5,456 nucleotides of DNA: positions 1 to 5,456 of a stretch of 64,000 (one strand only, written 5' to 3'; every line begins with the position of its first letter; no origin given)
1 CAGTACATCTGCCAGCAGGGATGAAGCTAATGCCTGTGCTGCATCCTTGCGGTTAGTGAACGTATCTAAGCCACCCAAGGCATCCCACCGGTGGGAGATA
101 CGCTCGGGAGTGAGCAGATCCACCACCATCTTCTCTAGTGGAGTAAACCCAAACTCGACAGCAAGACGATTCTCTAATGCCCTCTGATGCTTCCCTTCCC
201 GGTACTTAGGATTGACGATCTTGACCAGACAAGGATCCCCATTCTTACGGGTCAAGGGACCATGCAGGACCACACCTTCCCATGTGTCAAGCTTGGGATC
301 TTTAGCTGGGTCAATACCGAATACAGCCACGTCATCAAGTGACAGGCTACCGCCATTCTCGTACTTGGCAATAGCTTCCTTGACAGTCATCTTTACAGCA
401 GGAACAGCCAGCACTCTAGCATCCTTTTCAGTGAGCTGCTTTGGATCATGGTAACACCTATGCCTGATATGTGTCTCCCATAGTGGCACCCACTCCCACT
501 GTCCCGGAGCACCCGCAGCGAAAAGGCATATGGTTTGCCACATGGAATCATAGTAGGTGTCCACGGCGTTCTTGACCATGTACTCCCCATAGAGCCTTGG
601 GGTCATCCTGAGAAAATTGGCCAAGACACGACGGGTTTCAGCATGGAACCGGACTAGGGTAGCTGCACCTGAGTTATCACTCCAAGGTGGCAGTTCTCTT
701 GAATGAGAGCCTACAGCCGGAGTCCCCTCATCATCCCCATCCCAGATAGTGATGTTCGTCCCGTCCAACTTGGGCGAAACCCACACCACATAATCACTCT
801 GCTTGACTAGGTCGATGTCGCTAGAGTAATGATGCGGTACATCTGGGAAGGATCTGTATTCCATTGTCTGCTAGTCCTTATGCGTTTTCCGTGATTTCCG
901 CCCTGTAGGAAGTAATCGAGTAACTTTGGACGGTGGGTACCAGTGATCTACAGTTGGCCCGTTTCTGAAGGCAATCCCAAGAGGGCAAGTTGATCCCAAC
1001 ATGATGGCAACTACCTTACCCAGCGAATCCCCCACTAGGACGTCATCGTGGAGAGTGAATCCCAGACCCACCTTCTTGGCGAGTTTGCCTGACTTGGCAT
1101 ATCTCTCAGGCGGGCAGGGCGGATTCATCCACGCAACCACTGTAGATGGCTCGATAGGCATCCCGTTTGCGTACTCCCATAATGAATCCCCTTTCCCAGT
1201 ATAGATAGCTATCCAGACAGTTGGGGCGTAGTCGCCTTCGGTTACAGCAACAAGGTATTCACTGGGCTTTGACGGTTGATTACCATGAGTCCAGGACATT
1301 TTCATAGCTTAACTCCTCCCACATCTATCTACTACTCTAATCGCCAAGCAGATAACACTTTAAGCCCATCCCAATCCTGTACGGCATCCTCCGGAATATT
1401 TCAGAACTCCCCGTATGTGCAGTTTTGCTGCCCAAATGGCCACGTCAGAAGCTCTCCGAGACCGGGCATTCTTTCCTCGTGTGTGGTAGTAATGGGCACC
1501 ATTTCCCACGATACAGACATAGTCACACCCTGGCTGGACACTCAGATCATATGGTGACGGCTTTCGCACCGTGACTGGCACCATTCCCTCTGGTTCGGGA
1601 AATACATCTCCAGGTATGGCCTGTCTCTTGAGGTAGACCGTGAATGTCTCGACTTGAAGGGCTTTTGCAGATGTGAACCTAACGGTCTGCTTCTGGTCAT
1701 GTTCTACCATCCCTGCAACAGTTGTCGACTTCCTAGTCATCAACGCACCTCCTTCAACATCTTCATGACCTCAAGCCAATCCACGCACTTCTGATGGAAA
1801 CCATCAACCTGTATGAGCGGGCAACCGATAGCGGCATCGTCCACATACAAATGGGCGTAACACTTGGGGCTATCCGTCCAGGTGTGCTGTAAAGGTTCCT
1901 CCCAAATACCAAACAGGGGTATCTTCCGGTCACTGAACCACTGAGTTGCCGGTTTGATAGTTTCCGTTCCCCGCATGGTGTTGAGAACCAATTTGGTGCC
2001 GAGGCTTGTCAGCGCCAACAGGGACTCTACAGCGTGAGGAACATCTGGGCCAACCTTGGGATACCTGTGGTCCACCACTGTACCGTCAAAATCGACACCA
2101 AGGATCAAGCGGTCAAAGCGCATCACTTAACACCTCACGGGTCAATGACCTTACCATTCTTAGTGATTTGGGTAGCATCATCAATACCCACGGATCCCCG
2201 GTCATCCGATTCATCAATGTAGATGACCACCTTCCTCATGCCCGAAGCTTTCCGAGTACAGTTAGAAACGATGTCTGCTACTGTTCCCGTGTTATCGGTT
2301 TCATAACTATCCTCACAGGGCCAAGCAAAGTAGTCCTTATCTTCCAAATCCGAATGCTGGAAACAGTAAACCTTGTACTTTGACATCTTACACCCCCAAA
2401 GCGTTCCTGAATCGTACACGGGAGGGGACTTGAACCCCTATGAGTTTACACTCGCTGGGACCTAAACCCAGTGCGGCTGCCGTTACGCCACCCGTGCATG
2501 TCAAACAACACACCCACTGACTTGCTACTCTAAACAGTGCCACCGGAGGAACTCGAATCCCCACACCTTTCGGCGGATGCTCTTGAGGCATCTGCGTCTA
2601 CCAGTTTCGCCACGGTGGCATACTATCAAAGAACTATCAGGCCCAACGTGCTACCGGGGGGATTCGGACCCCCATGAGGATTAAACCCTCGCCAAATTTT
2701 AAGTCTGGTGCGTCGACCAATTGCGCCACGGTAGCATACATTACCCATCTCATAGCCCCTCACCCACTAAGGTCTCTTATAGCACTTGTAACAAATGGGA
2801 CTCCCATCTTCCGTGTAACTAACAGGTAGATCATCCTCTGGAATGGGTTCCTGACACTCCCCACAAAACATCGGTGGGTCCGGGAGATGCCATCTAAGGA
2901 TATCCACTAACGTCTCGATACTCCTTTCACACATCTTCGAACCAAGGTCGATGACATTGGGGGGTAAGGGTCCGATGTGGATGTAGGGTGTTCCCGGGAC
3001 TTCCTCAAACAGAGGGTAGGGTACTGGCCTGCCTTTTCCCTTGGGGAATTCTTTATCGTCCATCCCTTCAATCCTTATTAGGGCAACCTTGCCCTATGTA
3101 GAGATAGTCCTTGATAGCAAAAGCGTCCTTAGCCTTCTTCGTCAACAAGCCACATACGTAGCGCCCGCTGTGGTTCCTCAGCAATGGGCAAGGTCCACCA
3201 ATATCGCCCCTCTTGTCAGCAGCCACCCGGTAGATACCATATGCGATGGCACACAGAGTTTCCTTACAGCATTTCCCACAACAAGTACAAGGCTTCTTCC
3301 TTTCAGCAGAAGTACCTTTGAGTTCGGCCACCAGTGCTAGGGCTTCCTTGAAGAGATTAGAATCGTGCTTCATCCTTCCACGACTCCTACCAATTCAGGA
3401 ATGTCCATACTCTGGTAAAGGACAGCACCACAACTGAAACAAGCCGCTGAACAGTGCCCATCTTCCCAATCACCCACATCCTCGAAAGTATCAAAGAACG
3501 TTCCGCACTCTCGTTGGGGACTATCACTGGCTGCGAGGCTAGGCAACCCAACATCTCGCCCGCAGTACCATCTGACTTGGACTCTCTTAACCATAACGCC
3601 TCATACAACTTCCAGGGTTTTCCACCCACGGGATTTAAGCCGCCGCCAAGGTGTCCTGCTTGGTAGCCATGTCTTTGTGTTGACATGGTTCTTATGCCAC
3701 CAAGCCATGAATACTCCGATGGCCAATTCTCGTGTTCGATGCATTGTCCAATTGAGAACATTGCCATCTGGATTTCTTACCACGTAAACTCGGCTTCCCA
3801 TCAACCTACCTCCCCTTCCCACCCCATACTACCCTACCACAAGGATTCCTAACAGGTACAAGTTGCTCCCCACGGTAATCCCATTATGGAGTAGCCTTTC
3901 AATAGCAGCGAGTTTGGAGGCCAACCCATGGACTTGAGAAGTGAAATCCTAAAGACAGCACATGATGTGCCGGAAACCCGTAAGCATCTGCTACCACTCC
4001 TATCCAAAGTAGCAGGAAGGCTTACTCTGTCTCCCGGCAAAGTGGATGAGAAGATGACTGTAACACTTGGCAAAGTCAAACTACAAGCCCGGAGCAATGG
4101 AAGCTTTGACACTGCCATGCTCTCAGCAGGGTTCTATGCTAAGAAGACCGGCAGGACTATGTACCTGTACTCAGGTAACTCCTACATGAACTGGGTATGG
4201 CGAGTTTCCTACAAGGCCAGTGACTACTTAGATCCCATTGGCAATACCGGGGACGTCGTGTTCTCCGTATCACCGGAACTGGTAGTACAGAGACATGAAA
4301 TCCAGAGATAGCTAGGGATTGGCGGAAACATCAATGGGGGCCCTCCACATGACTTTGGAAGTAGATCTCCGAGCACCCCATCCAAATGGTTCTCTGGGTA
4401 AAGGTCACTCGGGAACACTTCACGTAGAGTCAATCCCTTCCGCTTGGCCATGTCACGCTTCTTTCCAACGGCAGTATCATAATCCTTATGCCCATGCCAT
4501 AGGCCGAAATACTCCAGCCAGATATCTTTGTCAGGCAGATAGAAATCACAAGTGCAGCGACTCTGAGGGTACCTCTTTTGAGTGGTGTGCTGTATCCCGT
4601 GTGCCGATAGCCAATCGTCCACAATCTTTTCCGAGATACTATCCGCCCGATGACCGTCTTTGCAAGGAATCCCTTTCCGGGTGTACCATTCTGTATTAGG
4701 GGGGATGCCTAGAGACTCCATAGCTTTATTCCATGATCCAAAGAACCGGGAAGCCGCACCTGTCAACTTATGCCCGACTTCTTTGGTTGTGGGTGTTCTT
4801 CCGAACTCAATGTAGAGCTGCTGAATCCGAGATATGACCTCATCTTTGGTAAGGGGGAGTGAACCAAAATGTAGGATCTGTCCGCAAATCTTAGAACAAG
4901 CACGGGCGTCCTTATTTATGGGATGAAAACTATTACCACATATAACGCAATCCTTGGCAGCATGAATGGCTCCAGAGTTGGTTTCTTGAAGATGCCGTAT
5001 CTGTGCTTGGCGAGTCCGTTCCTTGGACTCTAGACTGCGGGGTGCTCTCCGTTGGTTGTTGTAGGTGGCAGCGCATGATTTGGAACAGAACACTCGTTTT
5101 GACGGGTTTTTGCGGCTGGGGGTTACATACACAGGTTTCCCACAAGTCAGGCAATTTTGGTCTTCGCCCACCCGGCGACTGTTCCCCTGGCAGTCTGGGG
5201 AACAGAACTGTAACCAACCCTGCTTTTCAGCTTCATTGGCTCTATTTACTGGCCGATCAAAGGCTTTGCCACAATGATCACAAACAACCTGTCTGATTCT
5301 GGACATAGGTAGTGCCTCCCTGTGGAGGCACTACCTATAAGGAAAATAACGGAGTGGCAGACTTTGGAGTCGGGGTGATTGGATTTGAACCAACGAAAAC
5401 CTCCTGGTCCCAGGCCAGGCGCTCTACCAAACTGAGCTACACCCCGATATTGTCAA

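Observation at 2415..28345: Directional U-to-C replacement at invariant tRNA positions 8, 33 and 55: candidate phage tRNA C-to-U editing system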

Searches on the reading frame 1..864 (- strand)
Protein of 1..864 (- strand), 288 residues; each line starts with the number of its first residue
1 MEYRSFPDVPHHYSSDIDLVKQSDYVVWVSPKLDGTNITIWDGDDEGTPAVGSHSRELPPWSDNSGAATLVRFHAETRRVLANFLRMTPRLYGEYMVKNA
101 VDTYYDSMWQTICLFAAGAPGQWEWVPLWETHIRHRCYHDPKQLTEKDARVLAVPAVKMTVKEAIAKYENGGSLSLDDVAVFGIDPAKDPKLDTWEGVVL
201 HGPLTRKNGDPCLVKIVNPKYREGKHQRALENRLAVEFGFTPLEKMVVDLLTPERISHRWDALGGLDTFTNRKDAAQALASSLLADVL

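Call 77: search_protein_families(library=pfam, proteins=[window:1-864:-], max_evalue=0.01)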
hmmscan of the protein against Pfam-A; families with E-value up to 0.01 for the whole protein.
window:1-864:- (288 aa): 1 family
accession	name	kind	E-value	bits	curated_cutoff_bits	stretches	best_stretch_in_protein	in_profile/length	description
PF09414.15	RNA_ligase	-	0.00021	21.9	27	1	27-206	3-161/171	RNA ligase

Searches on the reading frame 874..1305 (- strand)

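Call 52: search_protein_families(library=pfam, alignment_id=A1, max_evalue=0.001)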
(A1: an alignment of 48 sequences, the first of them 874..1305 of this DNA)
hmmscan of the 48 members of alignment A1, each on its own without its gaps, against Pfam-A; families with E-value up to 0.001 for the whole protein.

A. member 1, window:874-1305:- (144 aa): 0 families

B. families by the number of members that match (of 48 scanned): 13 families
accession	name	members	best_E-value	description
PF08719.17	NADAR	1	2.4e-37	NADAR domain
PF04446.17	Thg1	1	3.4e-31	tRNAHis guanylyltransferase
PF18143.6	HAD_SAK_2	1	9.3e-27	HAD domain in Swiss Army Knife RNA repair proteins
PF00293.34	NUDIX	1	3.8e-22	NUDIX domain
PF07282.18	Cas12f1-like_TNB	1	7.3e-20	Cas12f1-like, TNB domain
PF03118.21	RNA_pol_A_CTD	1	2e-16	Bacterial RNA polymerase, alpha chain C terminal domain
PF01467.32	CTP_transf_like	1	2.4e-16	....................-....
PF15891.11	Nuc_deoxyri_tr2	1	1.2e-13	Nucleoside 2-deoxyribosyltransferase like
PF00644.27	PARP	1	1.8e-12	Poly(ADP-ribose) polymerase catalytic domain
PF19715.4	DUF6210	1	2.2e-09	Family of unknown function (DUF6210)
PF04545.22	Sigma70_r4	1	2.2e-07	Sigma-70, region 4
PF22327.2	Nudt16-like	1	9.4e-06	U8 snoRNA-decapping enzyme-like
PF23447.1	DUF7128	1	0.0009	Domain of unknown function (DUF7128)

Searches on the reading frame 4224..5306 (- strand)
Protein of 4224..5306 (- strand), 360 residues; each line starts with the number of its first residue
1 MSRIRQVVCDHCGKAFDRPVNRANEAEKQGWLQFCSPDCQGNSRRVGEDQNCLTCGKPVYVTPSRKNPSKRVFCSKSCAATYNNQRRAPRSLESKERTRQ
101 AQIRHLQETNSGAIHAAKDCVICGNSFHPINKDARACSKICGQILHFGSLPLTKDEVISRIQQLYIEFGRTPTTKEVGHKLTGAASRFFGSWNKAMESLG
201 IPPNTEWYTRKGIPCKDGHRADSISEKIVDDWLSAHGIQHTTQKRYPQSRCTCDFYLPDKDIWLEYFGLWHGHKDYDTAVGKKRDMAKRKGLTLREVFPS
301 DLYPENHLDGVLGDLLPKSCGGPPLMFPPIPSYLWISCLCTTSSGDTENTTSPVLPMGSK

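Call 11: search_protein_families(library=pfam, proteins=[window:4224-5306:-], max_evalue=0.001)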
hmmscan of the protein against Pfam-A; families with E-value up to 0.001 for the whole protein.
window:4224-5306:- (360 aa): 1 family
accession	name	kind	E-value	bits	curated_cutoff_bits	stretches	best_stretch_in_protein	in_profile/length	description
PF18780.6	HNH_repeat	-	2.9e-11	44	26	1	153-201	2-53/54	Homing endonuclease associated repeat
